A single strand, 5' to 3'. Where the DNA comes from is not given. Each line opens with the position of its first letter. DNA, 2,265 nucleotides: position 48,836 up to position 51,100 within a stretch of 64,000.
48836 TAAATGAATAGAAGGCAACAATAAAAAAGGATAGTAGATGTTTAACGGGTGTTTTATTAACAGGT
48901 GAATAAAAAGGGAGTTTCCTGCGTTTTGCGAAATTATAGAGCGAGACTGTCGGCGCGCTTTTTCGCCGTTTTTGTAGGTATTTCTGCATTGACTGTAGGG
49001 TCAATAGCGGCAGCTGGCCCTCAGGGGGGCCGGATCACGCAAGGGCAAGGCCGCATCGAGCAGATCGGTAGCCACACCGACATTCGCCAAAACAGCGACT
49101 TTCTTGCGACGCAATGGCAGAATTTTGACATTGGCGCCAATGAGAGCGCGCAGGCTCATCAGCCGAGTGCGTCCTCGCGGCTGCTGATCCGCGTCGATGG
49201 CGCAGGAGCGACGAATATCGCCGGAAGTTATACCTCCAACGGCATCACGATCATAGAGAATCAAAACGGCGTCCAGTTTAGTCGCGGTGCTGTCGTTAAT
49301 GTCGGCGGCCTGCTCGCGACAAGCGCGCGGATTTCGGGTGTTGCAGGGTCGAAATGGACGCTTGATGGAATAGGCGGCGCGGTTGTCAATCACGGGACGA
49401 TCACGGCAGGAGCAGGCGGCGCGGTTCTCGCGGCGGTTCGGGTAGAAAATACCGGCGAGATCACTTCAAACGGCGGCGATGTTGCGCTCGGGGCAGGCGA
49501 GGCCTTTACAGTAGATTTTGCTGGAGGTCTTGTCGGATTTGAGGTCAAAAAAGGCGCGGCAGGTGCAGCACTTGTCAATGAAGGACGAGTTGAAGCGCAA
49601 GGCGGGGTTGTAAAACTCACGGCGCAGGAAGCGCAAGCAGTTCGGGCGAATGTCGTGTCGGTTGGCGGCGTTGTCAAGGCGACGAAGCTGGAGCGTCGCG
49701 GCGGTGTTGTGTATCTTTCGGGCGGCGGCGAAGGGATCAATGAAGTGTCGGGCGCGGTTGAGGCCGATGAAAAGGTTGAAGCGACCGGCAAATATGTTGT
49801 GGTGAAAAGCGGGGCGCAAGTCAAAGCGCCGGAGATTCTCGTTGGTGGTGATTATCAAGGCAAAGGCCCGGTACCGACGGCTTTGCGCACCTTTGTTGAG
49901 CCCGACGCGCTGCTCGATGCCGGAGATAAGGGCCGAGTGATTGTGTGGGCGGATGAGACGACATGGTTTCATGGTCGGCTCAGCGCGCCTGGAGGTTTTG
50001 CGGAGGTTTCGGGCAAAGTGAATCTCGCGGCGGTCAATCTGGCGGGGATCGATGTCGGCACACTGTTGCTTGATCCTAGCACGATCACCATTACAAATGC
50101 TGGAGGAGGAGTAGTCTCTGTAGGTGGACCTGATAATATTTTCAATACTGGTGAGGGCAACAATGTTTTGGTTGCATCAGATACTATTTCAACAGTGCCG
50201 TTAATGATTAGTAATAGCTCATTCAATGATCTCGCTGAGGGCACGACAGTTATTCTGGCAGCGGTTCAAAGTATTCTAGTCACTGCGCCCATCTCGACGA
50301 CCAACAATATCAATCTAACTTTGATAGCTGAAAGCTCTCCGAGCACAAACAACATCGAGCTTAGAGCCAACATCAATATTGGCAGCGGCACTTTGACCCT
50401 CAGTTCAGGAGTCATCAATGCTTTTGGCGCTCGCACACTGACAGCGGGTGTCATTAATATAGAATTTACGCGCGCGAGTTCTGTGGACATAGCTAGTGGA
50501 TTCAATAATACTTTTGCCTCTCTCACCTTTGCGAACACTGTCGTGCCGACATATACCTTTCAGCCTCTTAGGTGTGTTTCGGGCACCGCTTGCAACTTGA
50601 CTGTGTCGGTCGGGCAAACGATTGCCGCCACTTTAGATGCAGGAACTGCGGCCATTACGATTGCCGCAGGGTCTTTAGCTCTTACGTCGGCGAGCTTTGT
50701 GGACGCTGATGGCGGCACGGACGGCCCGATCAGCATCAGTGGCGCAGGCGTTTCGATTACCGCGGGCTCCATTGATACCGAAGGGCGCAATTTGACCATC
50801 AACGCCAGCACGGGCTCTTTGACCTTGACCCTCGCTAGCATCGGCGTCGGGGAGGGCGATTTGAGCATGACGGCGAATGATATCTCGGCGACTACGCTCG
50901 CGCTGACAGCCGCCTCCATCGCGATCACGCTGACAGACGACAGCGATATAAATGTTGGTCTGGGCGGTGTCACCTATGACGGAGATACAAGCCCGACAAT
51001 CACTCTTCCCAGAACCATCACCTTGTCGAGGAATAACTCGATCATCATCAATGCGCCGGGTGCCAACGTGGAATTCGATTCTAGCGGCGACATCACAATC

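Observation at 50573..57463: Recurrent Cys-x(4-9)-Cys loops mark about five macro-repeats in an otherwise cysteine-free beta-helix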

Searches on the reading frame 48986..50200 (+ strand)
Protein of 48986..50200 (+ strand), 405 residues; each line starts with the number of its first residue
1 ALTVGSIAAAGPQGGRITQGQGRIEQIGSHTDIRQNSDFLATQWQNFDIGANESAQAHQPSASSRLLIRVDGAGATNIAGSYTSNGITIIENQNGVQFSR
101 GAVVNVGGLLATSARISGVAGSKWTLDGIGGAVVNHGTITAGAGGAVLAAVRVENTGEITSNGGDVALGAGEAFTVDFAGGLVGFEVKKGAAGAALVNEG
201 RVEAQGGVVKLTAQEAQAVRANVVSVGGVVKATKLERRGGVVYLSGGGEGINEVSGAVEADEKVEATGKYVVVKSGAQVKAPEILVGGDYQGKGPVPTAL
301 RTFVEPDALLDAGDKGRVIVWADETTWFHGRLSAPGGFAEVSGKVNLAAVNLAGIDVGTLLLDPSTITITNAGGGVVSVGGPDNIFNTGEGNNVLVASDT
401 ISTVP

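Call 17: find_homologous_proteins(query=window:48986-50200:+, max_evalue=0.00001)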
Query window:48986-50200:+ (405 aa): 40 proteins with E <= 0.00001 among 8000 candidates.
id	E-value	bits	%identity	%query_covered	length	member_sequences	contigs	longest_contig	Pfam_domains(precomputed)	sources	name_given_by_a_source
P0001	1.0e-211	721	86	100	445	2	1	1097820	PF05860.20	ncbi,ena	-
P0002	9.8e-164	563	75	90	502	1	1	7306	PF05860.20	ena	-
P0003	5.7e-163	561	72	92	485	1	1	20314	PF05860.20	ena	-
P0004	1.1e-161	557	69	97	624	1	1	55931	PF05860.20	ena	-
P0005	1.3e-160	553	73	90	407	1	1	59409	PF05860.20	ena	-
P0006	1.3e-159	550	70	95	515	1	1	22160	PF05860.20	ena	-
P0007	1.0e-156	540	72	92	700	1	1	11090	-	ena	-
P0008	1.1e-142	494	77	78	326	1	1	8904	PF05860.20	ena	-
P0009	1.6e-132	461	75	74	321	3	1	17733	PF05860.20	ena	-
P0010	2.3e-126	440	73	73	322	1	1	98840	PF05860.20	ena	-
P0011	3.3e-119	417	77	65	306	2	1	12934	PF05860.20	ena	-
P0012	1.3e-115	405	73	66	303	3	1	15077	PF05860.20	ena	-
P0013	5.6e-104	367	76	59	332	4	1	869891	PF05860.20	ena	-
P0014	1.8e-96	342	76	55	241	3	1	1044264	PF05860.20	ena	-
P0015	3.5e-68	249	65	48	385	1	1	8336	-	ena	-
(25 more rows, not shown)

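Call 18: find_encoding_contigs(protein=P0001, flank=10000, max_places=2)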
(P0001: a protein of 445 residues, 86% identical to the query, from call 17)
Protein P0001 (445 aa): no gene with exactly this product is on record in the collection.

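Call 19: find_encoding_contigs(protein=P0004, flank=10000, max_places=2)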
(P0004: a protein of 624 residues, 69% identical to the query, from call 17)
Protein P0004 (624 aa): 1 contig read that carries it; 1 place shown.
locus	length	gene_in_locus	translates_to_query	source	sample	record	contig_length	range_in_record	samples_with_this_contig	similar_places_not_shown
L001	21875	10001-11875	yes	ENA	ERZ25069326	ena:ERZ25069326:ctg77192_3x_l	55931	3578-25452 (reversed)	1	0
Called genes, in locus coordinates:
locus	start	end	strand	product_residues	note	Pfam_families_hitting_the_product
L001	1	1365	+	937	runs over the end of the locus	PF01555:N6_N4_Mtase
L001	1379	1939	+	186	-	-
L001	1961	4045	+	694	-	PF00580:UvrD-helicase, PF13245:AAA_19 (weak), PF13361:UvrD_C, PF13538:UvrD_C_2 (faint)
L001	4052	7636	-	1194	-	PF13289:SIR2_2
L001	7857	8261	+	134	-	PF11149:DUF2924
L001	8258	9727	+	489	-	PF00239:Resolvase, PF07508:Recombinase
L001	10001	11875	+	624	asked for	PF05860:TPS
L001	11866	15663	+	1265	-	-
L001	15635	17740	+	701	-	-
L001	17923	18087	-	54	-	-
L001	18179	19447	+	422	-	PF02771:Acyl-CoA_dh_N (weak), PF02770:Acyl-CoA_dh_M, PF00441:Acyl-CoA_dh_1, PF08028:Acyl-CoA_dh_2 (weak)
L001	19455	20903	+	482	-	PF01636:APH, PF19802:DUF6285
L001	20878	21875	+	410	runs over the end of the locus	PF01523:PmbA_TldD_1st (weak), PF19290:PmbA_TldD_2nd, PF19289:PmbA_TldD_3rd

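Call 20: find_encoding_contigs(protein=P0005, flank=10000, max_places=2)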
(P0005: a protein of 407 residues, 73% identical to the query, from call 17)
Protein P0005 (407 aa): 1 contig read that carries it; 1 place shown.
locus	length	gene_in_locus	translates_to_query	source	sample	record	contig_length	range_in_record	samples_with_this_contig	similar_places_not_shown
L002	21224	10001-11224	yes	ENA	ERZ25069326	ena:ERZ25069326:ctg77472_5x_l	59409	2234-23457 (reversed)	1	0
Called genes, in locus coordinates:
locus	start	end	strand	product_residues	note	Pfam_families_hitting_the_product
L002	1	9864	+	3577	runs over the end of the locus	-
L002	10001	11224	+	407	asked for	PF05860:TPS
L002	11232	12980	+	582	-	-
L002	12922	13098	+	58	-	-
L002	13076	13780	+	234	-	-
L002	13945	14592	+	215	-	-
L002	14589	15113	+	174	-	-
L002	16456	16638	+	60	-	-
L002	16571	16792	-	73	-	-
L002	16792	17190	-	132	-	-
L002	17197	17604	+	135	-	-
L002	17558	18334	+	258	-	-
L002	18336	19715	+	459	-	-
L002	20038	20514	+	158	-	-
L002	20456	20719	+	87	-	-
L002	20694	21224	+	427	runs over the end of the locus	-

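Call 40: find_related_loci(query=window:48986-50200:+, collection=genome_contigs, flank=10000)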
Query window:48986-50200:+ (405 aa) in genome_contigs; peptide patterns used: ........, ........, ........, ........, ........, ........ (x = any residue, [..] = any of these).
139 stretches matched a pattern; 4 encode a relative of the query (tblastn E <= 1e-3); 4 distinct loci.
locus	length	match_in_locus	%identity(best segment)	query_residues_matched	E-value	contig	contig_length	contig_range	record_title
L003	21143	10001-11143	70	2-384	8e-172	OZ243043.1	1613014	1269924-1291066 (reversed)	MAG: Alphaproteobacteria bacterium isolate 66b0c868-fd97-4540-bf87-dd06cb01c8a4 genome assembly, chromosome: 1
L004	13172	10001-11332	36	9-401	2e-53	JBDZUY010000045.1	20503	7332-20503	MAG: Hyphomicrobiales bacterium isolate PE_seawater32 NODE_679_length_20503, whole genome shotgun sequence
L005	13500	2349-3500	35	30-372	1e-40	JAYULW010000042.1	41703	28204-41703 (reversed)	MAG: Alphaproteobacteria bacterium isolate GFS_9416 GFS_9416_41, whole genome shotgun sequence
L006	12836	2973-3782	32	2-261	3e-22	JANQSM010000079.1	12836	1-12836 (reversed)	MAG: Alphaproteobacteria bacterium isolate IP29b_bin.96 k99_3025537, whole genome shotgun sequence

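Call 67: search_protein_families(library=pfam, proteins=[L003:6890-8974:+, L003:3152-5968:+], max_evalue=0.00001)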
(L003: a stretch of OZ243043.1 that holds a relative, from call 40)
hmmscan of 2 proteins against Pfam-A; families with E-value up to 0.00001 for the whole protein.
L003:6890-8974:+ (695 aa): 3 families
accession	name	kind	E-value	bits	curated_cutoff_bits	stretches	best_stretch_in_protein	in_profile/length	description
PF02683.22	DsbD_TM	-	3.9e-12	46.4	27.1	1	295-511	2-215/219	Cytochrome C biogenesis protein transmembrane domain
PF11412.14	DsbD_N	-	1.4e-11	44.9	25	1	52-144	22-111/119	Thiol:disulfide interchange protein DsbD, N-terminal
PF13899.12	Thioredoxin_7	-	7.6e-11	42.4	27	1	579-663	2-81/83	Thioredoxin-like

L003:3152-5968:+ (939 aa): 4 families
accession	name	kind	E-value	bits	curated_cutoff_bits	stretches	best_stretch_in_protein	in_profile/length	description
PF02384.22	N6_Mtase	-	1e-46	160.1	20.4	1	259-562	3-303/311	N-6 DNA Methylase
PF01420.25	Methylase_S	-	3.1e-19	70.3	22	2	747-911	2-154/168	Type I restriction modification DNA specificity domain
PF01170.24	UPF0020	-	2.7e-12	47.2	22.3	1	292-404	18-145/197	RMKL-like, methyltransferase domain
PF04313.20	HSDR_N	-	1.5e-06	28.7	25.1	1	38-90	126-185/198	Type I restriction enzyme R protein N terminus (HSDR_N)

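Call 68: find_encoding_contigs(protein=P0013, flank=10000, max_places=1)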
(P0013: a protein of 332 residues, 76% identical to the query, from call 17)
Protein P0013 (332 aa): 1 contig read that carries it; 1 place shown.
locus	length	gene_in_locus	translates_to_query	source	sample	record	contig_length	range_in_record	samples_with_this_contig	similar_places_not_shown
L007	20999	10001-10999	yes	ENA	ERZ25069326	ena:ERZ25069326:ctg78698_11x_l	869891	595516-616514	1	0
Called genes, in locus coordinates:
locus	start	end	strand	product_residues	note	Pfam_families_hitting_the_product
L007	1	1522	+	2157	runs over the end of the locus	-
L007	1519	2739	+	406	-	-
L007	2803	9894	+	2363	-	PF05860:TPS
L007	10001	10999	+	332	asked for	PF05860:TPS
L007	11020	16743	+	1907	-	-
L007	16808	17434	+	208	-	PF05860:TPS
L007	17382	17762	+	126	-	-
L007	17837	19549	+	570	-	-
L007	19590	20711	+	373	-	-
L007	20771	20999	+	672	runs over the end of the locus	-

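Call 69: find_encoding_contigs(protein=P0014, flank=10000, max_places=1)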
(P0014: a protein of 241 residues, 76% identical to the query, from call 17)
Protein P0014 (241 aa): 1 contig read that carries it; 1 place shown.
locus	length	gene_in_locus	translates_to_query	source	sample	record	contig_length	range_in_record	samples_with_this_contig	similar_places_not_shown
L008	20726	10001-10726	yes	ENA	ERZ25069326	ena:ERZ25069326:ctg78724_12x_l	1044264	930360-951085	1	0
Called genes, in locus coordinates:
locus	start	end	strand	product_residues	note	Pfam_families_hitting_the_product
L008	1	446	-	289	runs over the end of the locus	PF00702:Hydrolase, PF12710:HAD, PF08282:Hydrolase_3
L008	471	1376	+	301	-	PF01745:IPT (weak), PF01715:IPPT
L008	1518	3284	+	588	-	PF02776:TPP_enzyme_N, PF00205:TPP_enzyme_M, PF02775:TPP_enzyme_C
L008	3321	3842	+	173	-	PF01842:ACT, PF22629:ACT_AHAS_ss, PF13710:ACT_5, PF10369:ALS_ss_C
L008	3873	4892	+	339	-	PF02826:2-Hacid_dh_C (weak), PF07991:KARI_N, PF01450:KARI_C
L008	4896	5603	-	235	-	PF01936:NYN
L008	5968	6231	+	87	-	-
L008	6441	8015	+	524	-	PF00682:HMGL-like, PF22617:HCS_D2, PF08502:LeuA_dimer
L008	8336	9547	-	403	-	PF13173:AAA_14, PF13635:DUF4143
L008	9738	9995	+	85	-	-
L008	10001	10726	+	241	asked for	PF05860:TPS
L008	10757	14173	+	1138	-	-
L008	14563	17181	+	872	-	-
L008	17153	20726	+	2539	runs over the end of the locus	-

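Call 70: find_encoding_contigs(protein=P0010, flank=10000, max_places=1)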
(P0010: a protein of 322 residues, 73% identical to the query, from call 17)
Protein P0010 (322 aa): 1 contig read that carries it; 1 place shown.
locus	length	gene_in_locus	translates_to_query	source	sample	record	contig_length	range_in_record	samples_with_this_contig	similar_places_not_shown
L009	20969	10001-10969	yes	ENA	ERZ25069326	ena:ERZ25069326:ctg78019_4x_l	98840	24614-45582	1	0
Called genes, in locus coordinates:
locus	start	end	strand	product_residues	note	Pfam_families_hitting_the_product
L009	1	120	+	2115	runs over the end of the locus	PF05860:TPS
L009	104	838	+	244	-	-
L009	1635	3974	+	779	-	-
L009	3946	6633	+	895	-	-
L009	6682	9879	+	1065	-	-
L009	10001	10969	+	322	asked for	PF05860:TPS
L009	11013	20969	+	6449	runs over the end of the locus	-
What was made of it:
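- On TpsA exoprotein of two-partner (type Vb) secretion: None was called within 10 kb upstream in L001, L002, L007-L009 (calls 19, 20, 68-70).
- The DsbD linkage is absent from five other loci (calls 19, 20, 68-70).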

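Call 77: find_related_loci(query=window:48986-50200:+, collection=metagenome_contigs, flank=10000)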
Query window:48986-50200:+ (405 aa) in metagenome_contigs; peptide patterns used: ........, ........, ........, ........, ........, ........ (x = any residue, [..] = any of these).
154 stretches matched a pattern, but none encodes a relative of the query by tblastn (E <= 1e-3).

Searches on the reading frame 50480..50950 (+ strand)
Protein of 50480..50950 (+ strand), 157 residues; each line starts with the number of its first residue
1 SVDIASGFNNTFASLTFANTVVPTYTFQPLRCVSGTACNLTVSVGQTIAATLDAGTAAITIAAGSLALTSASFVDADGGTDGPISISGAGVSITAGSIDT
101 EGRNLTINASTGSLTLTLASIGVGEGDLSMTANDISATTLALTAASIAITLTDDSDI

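Call 43: search_protein_representatives(alignment_id=A1)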
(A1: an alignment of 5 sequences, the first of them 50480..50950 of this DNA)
Query: 5 sequences, 150 profile positions. Proteins with E-value up to 0.001 (for the whole library): 73; up to 1e-10: 62; up to 1e-30: 20. The best 73 are listed.
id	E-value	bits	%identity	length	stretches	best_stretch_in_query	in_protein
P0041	1.5e-72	258.8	-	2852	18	13-135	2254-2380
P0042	2.3e-70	251.6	-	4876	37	17-132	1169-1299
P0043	2.1e-69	248.5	-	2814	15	13-145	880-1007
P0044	1.9e-66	239.0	-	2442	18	29-136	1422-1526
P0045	2.3e-63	228.9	-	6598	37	38-135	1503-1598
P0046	4.2e-57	208.6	-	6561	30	29-123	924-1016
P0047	2.0e-53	196.7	-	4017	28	14-147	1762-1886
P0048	4.0e-51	189.2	-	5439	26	27-130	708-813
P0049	1.4e-49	184.2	-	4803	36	31-130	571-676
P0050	6.5e-49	182.0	-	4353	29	12-120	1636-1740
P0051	1.3e-44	168.1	-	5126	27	3-149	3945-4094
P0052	2.5e-41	157.4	-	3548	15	8-148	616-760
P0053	5.5e-39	149.8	-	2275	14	25-135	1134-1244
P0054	5.9e-39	149.7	-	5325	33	28-142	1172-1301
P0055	1.5e-38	148.3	-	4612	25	50-147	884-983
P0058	3.5e-35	137.5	-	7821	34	60-147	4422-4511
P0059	8.2e-34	133.0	-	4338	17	20-149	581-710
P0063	1.0e-28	116.5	-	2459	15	11-128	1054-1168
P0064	1.1e-28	116.3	-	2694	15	46-130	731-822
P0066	9.0e-28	113.4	-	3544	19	20-130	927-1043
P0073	2.1e-21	92.7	-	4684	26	19-127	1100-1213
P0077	2.7e-16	76.2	-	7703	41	47-149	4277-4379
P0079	5.2e-16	75.2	-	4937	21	54-143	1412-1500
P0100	2.6e-11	60.0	-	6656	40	46-147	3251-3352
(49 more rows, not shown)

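Call 78: list_cluster_members(proteins=[P0058, P0045, P0042, P0066, P0063, P0073, P0077, P0100, P0079, P0064])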
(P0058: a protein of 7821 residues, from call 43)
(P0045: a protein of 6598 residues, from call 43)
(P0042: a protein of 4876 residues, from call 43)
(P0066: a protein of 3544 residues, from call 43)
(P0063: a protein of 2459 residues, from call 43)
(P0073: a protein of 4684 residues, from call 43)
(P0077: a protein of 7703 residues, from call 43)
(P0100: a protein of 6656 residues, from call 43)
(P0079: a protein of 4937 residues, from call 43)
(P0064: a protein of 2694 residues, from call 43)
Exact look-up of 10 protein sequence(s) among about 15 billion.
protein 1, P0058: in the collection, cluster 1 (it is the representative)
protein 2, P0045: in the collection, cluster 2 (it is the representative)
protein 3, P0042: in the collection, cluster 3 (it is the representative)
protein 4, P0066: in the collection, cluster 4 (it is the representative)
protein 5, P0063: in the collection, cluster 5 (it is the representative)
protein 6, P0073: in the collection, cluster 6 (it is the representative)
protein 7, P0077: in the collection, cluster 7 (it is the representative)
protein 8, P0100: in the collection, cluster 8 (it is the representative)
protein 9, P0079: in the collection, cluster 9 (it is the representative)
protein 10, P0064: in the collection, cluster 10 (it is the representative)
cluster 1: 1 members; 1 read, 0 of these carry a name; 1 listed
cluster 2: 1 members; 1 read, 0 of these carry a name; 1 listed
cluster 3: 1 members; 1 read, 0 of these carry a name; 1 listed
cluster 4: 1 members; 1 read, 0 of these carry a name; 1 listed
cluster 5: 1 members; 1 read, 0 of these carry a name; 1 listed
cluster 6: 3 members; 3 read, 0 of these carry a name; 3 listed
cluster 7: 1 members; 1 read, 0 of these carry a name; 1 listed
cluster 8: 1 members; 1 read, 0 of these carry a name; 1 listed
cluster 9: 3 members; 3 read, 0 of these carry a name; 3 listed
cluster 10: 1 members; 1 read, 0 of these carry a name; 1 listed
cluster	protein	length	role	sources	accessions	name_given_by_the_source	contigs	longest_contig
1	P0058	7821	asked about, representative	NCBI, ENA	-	-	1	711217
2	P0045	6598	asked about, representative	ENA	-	-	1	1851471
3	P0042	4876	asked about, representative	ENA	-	-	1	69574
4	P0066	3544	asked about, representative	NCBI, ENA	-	-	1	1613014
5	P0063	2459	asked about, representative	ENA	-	-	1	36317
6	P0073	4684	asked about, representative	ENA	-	-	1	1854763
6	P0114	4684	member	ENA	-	-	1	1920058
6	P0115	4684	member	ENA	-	-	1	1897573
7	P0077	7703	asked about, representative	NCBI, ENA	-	-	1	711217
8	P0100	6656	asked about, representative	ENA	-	-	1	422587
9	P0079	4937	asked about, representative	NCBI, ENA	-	-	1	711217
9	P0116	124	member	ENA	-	-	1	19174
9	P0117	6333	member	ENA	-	-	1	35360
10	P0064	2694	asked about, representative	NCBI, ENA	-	-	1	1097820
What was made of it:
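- Tried and rejected: Cluster look-up gave no names or organisms (call 78).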

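Call 79: find_encoding_contigs(protein=P0058, flank=10000, max_places=1)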
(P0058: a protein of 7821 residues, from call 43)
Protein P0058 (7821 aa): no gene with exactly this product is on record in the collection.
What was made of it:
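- Tried and rejected: Looking up P0001 and P0058 contigs failed (calls 18, 79).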

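Call 92: search_protein_families(library=pfam, proteins=[P0059, P0049], max_evalue=0.01)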
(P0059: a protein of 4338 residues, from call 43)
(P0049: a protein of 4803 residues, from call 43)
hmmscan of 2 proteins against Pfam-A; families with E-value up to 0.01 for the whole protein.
P0059 (4338 aa): 2 families
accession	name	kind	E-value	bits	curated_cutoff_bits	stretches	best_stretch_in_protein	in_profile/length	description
PF05860.19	TPS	-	4.7e-18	66.5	33.5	1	25-274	1-249/252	TPS secretion domain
PF07210.18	DUF1416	-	0.0076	16.6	23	0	4048-4107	20-79/97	Protein of unknown function (DUF1416)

P0049 (4803 aa): 0 families
